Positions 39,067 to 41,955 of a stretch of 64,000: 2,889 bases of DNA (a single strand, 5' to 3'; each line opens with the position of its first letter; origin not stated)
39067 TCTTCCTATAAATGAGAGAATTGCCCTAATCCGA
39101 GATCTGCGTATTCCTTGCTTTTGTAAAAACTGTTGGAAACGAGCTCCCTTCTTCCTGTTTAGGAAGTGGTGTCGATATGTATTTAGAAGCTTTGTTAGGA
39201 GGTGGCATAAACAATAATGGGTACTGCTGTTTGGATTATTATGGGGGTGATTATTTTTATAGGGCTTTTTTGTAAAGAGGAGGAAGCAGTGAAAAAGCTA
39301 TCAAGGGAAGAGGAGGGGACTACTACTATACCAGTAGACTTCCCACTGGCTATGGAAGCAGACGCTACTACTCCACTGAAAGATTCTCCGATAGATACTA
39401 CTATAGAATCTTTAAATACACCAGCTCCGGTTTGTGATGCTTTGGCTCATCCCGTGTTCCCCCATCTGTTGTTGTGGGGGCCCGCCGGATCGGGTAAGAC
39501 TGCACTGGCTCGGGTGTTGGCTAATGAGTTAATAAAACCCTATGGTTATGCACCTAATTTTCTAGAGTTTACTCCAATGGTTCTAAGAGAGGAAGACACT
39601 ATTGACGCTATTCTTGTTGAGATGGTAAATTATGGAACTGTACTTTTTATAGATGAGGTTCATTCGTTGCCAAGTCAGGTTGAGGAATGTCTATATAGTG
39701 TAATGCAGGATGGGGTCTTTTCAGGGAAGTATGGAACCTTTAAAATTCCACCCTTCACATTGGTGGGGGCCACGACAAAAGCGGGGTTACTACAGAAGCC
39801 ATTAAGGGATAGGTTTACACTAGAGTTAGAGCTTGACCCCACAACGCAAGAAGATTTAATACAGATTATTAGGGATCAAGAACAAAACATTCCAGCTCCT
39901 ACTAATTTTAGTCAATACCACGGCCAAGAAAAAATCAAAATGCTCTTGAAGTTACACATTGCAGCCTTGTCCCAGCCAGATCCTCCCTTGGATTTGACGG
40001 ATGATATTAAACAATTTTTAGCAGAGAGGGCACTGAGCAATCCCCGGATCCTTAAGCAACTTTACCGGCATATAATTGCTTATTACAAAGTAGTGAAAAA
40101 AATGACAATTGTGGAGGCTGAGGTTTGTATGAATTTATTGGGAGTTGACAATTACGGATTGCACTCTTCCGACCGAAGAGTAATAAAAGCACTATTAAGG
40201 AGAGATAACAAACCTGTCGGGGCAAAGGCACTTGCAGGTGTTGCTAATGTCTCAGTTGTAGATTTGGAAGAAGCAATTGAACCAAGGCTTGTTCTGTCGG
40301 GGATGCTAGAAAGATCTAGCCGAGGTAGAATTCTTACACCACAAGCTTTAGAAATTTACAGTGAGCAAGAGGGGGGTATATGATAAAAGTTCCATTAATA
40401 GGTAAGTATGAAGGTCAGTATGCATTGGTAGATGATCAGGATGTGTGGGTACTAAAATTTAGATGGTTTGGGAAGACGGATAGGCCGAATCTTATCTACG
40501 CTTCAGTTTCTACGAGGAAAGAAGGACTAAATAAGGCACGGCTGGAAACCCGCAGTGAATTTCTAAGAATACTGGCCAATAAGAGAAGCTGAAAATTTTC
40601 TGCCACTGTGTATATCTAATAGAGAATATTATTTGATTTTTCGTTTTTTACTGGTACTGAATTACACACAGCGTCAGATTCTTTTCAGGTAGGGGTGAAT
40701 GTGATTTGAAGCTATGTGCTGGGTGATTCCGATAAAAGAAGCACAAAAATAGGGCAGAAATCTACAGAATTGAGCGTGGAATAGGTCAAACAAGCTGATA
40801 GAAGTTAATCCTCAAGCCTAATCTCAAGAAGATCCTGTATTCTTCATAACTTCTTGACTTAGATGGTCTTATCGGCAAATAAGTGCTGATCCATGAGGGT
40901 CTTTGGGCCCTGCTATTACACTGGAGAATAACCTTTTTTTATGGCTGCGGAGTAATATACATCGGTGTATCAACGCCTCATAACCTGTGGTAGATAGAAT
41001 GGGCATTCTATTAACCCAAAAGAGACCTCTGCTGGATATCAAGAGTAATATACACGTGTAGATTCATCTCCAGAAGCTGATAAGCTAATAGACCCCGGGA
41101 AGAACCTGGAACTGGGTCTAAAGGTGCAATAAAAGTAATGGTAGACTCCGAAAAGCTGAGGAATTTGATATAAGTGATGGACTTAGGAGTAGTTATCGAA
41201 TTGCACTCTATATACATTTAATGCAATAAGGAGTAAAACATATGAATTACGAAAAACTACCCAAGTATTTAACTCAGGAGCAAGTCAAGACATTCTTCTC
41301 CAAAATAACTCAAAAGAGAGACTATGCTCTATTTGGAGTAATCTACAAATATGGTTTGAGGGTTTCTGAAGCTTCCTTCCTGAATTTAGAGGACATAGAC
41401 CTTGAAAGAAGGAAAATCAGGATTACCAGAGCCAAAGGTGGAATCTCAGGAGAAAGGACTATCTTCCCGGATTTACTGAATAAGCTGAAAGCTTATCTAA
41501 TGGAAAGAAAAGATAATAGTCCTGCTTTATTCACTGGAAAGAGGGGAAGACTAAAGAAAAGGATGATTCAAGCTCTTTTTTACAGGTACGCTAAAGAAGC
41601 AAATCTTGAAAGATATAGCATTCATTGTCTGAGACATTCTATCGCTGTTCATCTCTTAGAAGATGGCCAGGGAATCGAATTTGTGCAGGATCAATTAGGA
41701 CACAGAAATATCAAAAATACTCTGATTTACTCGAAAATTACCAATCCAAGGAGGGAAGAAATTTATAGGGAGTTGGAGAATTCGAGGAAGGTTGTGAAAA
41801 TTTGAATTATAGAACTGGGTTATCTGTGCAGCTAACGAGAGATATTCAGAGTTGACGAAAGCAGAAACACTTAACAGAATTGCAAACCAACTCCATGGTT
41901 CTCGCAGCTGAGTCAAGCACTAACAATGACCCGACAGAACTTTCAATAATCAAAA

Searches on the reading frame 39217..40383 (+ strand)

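Call 31: search_protein_families(library=pfam, proteins=[window:39217-40383:+], max_evalue=0.001)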
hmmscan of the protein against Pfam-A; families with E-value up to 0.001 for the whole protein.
window:39217-40383:+ (388 aa): 10 families
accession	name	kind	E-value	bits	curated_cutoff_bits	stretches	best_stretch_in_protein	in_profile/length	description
PF05496.18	RuvB_N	-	1.7e-28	99.8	27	1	82-205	34-158/159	Holliday junction DNA helicase RuvB P-loop domain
PF05491.19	RuvB_C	-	2.5e-15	56.6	24.7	1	313-380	2-70/72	RuvB C-terminal winged helix domain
PF00004.35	AAA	-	3.7e-14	53.7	21.2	1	84-206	1-129/131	ATPase family associated with various cellular activities (AAA)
PF07728.20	AAA_5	-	1.4e-08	35.3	22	1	83-200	1-139/139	AAA domain (dynein-related subfamily)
PF13191.12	AAA_16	-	8.8e-07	30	32.6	1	79-111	22-54/167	AAA ATPase domain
PF13401.12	AAA_22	-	2.8e-05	24.9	27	0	83-105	7-29/130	AAA domain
PF13173.12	AAA_14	-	7.7e-05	23.1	27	1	84-156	5-79/129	AAA domain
PF20030.5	bpMoxR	-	0.00011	21.8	27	1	83-220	33-180/205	MoxR domain in the MoxR-vWA-beta-propeller ternary systems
PF00158.32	Sigma54_activat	-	0.00027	21.1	20.2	0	137-169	92-123/168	Sigma-54 interaction domain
PF01078.27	Mg_chelatase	-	0.00033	20.5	20.3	0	83-103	24-44/207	Magnesium chelatase, subunit ChlI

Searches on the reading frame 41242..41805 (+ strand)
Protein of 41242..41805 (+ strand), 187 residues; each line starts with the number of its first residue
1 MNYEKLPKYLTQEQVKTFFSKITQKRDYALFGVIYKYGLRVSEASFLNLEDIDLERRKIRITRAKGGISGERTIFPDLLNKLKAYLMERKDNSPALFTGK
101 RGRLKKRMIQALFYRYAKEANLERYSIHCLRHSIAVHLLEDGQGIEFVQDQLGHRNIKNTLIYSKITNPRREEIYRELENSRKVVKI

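Call 31: search_protein_families(library=pfam, proteins=[window:41242-41805:+], max_evalue=0.001)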
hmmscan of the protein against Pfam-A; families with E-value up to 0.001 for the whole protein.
window:41242-41805:+ (187 aa): 1 family
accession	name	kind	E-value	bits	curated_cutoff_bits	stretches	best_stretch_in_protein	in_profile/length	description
PF00589.27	Phage_integrase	-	2e-30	106.2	27.1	1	8-166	1-168/172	Phage integrase family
